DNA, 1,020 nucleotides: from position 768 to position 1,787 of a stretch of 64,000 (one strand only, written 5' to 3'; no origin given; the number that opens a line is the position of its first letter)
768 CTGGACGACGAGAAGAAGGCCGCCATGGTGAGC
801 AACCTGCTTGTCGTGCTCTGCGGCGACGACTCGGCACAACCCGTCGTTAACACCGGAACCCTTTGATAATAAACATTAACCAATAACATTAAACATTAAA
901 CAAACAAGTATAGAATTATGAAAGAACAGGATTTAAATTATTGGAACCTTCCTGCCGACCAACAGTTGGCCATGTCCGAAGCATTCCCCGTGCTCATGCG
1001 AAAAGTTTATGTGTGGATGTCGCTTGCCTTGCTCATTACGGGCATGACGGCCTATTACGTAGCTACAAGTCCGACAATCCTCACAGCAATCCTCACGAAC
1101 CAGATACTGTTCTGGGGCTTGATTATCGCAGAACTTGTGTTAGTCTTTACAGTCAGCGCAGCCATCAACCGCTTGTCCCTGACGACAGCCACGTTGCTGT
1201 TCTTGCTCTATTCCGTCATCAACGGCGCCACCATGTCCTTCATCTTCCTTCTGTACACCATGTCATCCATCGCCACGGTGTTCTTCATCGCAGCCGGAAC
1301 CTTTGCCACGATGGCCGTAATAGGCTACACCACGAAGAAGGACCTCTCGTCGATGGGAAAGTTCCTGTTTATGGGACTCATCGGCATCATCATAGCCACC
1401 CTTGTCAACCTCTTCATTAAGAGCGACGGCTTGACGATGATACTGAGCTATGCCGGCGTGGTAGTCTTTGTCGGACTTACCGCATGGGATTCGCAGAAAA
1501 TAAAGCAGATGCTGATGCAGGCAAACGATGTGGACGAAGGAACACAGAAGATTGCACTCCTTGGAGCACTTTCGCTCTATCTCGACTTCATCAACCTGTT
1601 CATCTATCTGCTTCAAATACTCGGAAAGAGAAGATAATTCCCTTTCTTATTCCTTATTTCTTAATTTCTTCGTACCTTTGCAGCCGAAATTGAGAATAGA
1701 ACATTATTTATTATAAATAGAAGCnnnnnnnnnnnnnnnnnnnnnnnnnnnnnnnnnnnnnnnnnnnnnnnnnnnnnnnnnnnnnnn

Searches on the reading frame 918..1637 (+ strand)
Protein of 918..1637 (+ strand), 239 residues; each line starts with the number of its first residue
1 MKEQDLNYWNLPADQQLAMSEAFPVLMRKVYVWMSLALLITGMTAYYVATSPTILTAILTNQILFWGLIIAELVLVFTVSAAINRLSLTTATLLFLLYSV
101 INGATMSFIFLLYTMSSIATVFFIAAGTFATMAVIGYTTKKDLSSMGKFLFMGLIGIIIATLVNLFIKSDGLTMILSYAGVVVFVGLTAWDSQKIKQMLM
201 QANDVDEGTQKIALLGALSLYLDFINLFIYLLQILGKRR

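Call 9: search_protein_families(library=pfam, proteins=[window:918-1637:+])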
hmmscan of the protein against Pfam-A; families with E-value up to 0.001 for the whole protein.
window:918-1637:+ (239 aa): 1 family
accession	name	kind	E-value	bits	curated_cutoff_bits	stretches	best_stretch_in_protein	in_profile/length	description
PF01027.25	Bax1-I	-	1.7e-59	201.5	34.1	1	26-235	3-207/207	Inhibitor of apoptosis-promoting Bax1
